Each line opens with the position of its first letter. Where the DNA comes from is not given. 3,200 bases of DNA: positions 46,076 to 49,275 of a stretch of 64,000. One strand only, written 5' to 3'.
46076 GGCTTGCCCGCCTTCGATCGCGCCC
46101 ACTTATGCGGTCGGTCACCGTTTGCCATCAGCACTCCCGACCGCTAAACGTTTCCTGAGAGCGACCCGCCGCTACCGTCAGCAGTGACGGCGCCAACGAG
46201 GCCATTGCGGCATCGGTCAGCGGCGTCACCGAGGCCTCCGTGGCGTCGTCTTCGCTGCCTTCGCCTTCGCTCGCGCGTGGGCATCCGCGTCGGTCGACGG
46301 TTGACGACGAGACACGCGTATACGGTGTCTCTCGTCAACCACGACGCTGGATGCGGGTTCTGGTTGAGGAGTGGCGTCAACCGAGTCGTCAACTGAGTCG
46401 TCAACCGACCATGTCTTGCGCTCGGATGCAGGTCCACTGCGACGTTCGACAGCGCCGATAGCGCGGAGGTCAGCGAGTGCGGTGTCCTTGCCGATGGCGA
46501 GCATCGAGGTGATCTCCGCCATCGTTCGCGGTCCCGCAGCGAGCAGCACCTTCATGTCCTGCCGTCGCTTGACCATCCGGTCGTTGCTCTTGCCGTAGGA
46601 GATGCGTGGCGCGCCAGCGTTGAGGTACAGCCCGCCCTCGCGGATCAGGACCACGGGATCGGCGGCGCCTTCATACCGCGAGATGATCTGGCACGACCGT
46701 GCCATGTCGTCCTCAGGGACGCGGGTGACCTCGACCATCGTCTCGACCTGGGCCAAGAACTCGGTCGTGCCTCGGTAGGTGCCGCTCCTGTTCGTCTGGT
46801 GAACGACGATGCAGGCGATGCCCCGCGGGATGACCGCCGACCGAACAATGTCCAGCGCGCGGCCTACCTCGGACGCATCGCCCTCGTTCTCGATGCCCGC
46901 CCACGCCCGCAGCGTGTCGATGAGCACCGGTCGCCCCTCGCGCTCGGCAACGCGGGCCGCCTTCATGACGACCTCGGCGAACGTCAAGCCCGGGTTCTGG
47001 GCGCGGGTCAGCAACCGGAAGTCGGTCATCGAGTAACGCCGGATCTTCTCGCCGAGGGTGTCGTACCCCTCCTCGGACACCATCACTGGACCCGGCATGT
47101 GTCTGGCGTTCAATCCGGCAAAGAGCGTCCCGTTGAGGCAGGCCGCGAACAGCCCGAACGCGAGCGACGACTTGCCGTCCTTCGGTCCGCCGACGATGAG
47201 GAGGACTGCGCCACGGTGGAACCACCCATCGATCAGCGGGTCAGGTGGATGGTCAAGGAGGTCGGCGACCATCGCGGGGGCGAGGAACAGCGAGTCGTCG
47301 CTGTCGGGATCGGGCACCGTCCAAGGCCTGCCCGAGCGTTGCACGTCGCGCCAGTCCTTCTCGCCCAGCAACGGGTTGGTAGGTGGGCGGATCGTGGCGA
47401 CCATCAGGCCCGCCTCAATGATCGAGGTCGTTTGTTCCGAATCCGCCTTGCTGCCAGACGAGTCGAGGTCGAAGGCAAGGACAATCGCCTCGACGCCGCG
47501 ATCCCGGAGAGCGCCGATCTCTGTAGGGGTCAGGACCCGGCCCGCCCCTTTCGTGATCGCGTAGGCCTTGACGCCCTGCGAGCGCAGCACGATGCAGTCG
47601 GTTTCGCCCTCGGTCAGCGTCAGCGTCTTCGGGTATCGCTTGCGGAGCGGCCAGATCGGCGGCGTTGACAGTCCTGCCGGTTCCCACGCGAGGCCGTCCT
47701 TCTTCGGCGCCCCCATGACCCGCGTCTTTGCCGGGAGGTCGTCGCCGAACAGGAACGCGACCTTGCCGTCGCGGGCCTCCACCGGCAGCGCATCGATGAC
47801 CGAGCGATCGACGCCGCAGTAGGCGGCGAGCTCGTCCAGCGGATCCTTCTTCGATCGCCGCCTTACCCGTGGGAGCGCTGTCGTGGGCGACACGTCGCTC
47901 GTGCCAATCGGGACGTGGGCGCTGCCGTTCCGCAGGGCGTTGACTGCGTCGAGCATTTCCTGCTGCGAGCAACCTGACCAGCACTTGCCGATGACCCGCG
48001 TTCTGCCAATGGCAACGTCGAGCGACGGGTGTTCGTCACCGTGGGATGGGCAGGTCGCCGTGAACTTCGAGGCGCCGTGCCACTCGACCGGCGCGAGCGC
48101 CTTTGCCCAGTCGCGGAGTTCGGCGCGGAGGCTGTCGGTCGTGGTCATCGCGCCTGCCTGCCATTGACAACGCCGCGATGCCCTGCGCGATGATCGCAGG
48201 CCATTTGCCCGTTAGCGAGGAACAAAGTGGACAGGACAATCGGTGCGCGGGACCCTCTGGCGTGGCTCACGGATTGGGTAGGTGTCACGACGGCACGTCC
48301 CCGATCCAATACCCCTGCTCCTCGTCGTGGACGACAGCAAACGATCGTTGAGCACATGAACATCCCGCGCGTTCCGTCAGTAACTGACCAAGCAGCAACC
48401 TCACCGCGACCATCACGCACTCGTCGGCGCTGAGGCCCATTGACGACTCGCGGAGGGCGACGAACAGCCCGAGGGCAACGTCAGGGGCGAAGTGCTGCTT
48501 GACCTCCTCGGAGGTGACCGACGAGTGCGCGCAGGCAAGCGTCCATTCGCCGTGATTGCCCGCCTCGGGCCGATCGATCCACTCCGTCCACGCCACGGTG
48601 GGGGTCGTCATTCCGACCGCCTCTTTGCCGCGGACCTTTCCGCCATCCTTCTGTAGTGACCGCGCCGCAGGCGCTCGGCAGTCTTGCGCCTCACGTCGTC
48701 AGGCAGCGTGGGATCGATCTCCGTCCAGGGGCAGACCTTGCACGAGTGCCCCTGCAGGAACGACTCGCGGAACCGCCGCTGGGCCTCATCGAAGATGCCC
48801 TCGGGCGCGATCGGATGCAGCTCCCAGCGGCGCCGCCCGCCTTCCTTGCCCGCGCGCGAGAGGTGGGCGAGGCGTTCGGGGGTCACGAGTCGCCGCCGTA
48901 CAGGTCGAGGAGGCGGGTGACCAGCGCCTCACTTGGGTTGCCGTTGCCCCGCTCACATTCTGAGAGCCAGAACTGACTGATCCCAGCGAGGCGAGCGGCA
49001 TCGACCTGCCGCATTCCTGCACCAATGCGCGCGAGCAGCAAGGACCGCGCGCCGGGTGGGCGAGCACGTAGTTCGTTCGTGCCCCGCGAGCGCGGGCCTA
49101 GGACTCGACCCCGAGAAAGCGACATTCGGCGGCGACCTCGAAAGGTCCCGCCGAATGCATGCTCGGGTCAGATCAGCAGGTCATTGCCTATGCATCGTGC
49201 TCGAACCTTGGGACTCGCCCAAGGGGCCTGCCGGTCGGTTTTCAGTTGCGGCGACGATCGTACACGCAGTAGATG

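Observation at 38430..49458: ~11-kb lower-GC integrative element with integrase, XRE regulator and primase-helicase but no virion or conjugation genes: satellite-like island in a high-GC actinobacterial background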

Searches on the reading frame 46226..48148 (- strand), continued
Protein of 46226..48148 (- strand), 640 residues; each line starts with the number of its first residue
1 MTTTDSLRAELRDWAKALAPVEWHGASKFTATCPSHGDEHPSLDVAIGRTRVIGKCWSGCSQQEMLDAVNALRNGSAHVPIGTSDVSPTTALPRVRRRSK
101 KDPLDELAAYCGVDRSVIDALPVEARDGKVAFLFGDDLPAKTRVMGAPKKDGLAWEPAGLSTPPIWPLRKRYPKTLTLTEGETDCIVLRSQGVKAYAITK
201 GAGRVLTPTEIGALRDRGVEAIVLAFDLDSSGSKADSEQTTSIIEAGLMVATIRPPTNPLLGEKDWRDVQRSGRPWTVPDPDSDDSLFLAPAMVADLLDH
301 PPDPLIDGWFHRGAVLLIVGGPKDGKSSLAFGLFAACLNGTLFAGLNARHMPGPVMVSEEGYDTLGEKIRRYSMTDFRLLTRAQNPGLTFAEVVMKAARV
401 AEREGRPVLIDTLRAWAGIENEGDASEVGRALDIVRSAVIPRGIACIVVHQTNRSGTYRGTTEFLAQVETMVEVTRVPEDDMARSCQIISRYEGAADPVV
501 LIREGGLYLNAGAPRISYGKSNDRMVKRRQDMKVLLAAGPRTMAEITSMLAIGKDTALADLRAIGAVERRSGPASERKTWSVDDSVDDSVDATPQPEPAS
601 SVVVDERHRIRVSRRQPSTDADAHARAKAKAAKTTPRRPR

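Call 49: find_encoding_contigs(protein=P0022, flank=10000, max_places=2)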
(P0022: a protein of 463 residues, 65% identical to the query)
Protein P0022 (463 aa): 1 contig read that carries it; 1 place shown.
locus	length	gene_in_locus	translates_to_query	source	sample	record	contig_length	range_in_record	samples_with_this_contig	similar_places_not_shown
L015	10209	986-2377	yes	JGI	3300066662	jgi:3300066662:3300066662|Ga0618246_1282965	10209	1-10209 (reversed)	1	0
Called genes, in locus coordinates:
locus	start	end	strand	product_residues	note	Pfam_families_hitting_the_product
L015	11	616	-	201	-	-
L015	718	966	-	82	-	-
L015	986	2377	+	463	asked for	-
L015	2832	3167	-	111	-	PF09954:DUF2188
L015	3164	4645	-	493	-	PF13289:SIR2_2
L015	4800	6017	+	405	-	-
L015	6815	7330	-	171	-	-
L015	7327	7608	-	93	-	-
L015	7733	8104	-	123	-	-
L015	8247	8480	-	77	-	-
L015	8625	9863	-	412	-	PF05065:Phage_capsid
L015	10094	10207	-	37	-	?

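Call 55: search_protein_families(library=phrogs, max_evalue=0.01, proteins=[L006:12297-12914:+])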
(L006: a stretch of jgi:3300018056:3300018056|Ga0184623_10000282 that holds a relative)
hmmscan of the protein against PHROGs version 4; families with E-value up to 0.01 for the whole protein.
L006:12297-12914:+ (205 aa): 0 families

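Call 62: predict_structure(alignment_id=A3)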
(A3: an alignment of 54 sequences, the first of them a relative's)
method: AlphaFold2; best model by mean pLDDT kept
length: 460 residues; sequences in the alignment: 54
mean_pLDDT: 75.2   pTM: 0.62
mean pLDDT of the five models: 75.2, 74.7, 70.3, 68.5, 66.7
residues with pLDDT >= 90: 74; 70-90: 240; 50-70: 101; < 50: 45
segments of 3 or more residues with pLDDT < 50: 1-4, 34-36, 38-48, 332-351
pLDDT, mean of each block of 10 residues (from residue 1): 52 71 67 50 45 84 70 69 76 88 93 93 90 89 78 84 92 94 71 76 75 91 93 83 57 54 79 84 81 75 71 75 66 38 38 51 62 84 88 76 88 87 88 87 86 69
secondary structure, 60 per line:
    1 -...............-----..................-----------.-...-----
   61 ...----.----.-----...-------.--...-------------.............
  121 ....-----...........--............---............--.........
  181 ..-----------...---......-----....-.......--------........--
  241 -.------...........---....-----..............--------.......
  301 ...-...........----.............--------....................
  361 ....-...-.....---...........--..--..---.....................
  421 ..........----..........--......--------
elements in order: H2-16 H22-39 E53-55 E61-63 E79-81 E92-94 H108-124 H130-140 H143-154 E158-169 E172-182 E194-196 H200-205 E211-214 E216-222 E231-238 H249-259 E263-266 H272-285 H294-303 H305-315 H320-332 H341-364 H370-374 H378-388 H400-430 H435-444 H447-452

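Call 64: search_solved_structures(query=A3, max_evalue=1)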
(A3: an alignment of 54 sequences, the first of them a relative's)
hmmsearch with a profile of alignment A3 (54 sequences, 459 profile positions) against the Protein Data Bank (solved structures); distinct sequences matched with E-value up to 1: 7.
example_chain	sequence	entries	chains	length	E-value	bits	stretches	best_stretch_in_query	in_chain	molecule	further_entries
12ad_A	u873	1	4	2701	0.22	13.2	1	324-363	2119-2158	Inositol 1,4,5-trisphosphate-gated calcium channel ITPR2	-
12ai_A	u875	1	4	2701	0.22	13.2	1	324-363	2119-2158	Inositol 1,4,5-trisphosphate-gated calcium channel ITPR2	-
9ymz_A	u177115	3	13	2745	0.25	13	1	324-362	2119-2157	Inositol 1,4,5-trisphosphate-gated calcium channel ITPR2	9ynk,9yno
9ykk_A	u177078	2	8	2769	0.25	13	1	324-362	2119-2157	Inositol 1,4,5-trisphosphate-gated calcium channel ITPR2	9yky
9yli_A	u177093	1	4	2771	0.25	13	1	324-362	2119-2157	Inositol 1,4,5-trisphosphate-gated calcium channel ITPR2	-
1qqc_A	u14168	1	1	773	0.38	12.4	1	378-456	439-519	DNA POLYMERASE II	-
1d5a_A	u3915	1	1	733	0.41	12.3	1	378-456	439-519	PROTEIN (DNA POLYMERASE)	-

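Call 65: fold_search(model_id=the predicted structure, library=pdb)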
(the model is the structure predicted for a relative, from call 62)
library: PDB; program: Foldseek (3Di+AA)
matches with E <= 10: 606; with E <= 0.001: 0
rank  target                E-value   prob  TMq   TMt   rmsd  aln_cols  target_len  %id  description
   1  9rmx_A                1.4e-01  0.15  0.09  0.14  18.7       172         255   13  CryoEM reconstruction of integrase filament at the lumen of native HIV-1 cores (box size 34.2 nm) (released 2025-12-10)
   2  1sjw                  2.1e-01  0.30  0.11  0.32  12.3       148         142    9  Structure of polyketide cyclase SnoaL (released 2004-04-27)
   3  9r17                  2.2e-01  0.30  0.10  0.38  10.6       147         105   10  De novo designed homodimeric NTF2-like protein with a hydrophobic pocket (released 2025-10-22)
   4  7m0r_A                3.6e-01  0.60  0.10  0.04   4.7        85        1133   10  Cryo-EM structure of the Sema3A/PlexinA4/Neuropilin 1 complex (released 2021-05-05)
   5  6hnl_A                3.6e-01  0.47  0.10  0.33   8.4        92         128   11  Selenomethionine derivative of IdmH 96-104 loop truncation variant (released 2019-11-06)
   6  2f98_A                3.6e-01  0.23  0.11  0.33  11.7       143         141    7  Crystal structure of the polyketide cyclase AknH with bound substrate and product analogue: implications for catalytic (released 2006-02-14)
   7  1nu3_B                3.6e-01  0.18  0.10  0.28  12.2       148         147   12  Limonene-1,2-epoxide hydrolase in complex with valpromide (released 2003-06-10)
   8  9e9c_d                3.6e-01  0.14  0.11  0.19  14.7       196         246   11  Mouse mitoribosome large subunit assembly intermediate bound to NSUN4, METRF4, GTPBP7, GTPBP10 and the MALSU1-L0R8F8-m (released 2025-08-06)
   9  8r2e_A                4.0e-01  0.18  0.11  0.34  12.1       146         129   12  X-ray crystallographic structure of SnoaL2 in complex with the polyketide reaction product (released 2024-08-07)
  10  1qs4_C                4.0e-01  0.09  0.09  0.20  18.0       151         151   14  Core domain of HIV-1 integrase complexed with Mg++ and 1-(5-chloroindol-3-yl)-3-hydroxy-3-(2H-tetrazol-5-yl)-propenone (released 1999-11-17)
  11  9hcf_d                4.2e-01  0.13  0.11  0.19  14.7       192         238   10  Mouse mitoribosome large subunit assembly intermediate bound to NSUN4, METRF4, GTPBP7, GTPBP10 and the MALSU-L0R8F8-mt (released 2025-07-09)
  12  8ysb                  4.5e-01  0.25  0.11  0.40  10.6       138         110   11  Crystal structure of DynA1, a putative monoxygenase from Mivromonospora chersina. (released 2024-09-04)
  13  7xee_B                4.5e-01  0.18  0.10  0.30  12.3       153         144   10  Crystal Structure of the Y53F/N55A mutant of LEH complexed with 2-(3-phenyloxetan-3-yl)ethanamine (released 2023-01-18)
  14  8kaa_B                4.7e-01  0.44  0.12  0.37  12.2       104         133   12  Crystal Structure of ChaU a ester cyclase from Streptomyces chartreusis (released 2024-08-07)
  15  6qp9_B                5.3e-01  0.25  0.08  0.08   7.2        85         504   10  Drosophila Semaphorin 1a, extracellular domains 1-2 (released 2019-08-21)
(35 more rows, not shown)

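Call 85: find_encoding_contigs(protein=P0007, flank=10000, max_places=2)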
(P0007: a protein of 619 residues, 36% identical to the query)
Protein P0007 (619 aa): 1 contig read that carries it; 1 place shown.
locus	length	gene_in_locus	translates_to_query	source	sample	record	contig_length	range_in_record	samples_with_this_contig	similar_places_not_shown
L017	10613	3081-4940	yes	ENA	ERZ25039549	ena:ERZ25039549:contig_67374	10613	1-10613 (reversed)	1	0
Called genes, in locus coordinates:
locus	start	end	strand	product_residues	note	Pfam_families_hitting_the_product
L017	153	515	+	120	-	-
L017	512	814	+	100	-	-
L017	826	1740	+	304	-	PF02899:Phage_int_SAM_1 (weak), PF13495:Phage_int_SAM_4, PF00589:Phage_integrase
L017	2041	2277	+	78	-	PF01381:HTH_3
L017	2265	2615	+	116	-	-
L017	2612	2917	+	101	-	-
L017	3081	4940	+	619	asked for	PF13155:Toprim_2, PF13481:AAA_25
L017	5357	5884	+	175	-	-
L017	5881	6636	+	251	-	PF03237:Terminase_6N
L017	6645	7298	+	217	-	-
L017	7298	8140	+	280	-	-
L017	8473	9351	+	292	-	PF05063:MT-A70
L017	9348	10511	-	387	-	-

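Call 86: find_encoding_contigs(protein=P0002, flank=10000, max_places=2)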
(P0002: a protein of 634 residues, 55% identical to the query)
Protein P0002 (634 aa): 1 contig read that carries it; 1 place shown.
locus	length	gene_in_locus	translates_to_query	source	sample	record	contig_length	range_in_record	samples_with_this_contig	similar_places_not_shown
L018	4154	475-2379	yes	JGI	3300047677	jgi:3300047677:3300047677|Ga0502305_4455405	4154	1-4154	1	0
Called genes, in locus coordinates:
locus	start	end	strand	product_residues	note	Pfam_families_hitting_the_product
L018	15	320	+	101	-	-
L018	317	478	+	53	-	-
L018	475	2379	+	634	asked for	PF13155:Toprim_2 (weak), PF13481:AAA_25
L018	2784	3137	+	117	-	-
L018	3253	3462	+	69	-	-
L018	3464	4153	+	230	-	?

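Call 95: search_dna_similar(query=window:46226-48148:-, collection=phages, mode=protein, max_evalue=0.00001, max_rows=10)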
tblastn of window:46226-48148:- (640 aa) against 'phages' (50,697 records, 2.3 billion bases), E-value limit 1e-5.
No match.

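Call 96: search_dna_similar(query=window:46226-48148:-, collection=plasmids, mode=protein, max_evalue=0.00001, max_rows=10)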
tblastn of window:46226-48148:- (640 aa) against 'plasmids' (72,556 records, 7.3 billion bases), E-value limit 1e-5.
No match.

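Call 97: search_dna_similar(query=P0018, collection=plasmids, mode=protein, max_evalue=1e-10, max_rows=12)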
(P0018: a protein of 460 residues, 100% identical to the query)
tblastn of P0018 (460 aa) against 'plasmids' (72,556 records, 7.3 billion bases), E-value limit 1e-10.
No match.

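Call 98: search_dna_similar(query=P0018, collection=phages, mode=protein, max_evalue=0.00001, max_rows=12)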
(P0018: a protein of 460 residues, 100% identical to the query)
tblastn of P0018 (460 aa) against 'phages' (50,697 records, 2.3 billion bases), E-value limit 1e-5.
No match.

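Call 125: list_cluster_members(proteins=[P0001, P0014])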
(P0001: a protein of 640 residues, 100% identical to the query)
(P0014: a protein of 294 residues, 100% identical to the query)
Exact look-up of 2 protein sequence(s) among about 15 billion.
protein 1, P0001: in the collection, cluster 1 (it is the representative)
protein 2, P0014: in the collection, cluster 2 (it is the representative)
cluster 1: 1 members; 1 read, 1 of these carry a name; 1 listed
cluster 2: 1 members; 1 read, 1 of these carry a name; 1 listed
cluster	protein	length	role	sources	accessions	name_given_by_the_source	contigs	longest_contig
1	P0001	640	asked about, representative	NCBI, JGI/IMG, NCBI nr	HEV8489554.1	MAG TPA: AAA family ATPase [Candidatus Limnocylindrales bacterium] | hypothetical protein | AAA family ATPase [Candidatus Limnocylindrales bacterium]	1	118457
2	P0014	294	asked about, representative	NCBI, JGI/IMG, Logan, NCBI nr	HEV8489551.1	MAG TPA: hypothetical protein VGQ58_07160 [Candidatus Limnocylindrales bacterium] | hypothetical protein | hypothetical protein [Candidatus Limnocylindrales bacterium]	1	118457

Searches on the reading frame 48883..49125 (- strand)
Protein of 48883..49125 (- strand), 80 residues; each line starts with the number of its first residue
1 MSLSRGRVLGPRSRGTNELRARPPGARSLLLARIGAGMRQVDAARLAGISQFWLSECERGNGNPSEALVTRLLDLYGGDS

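Call 11: search_protein_families(library=pfam, max_evalue=0.01, proteins=[window:48883-49125:-])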
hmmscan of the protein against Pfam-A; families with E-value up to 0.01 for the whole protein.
window:48883-49125:- (80 aa): 2 families
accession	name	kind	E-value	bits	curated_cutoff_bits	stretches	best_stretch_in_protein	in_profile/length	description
PF13560.12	HTH_31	-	2.6e-10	40.9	27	1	32-78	9-56/64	Helix-turn-helix domain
PF01381.28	HTH_3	-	0.00061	20.2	23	1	32-77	4-49/55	Helix-turn-helix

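Call 14: search_protein_families(library=phrogs, max_evalue=0.01, proteins=[window:48883-49125:-])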
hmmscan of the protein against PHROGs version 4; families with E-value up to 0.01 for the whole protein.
window:48883-49125:- (80 aa): 3 families
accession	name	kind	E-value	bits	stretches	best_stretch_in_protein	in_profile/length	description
phrog_2328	-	transcription regulation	0.00088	20.1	1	29-71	20-62/128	transcriptional repressor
phrog_9908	-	DNA, RNA and nucleotide metabolism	0.0033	17.6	1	27-78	16-67/282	DNA binding protein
phrog_2439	-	transcription regulation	0.0067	16.3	1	28-74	11-57/367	transcriptional regulator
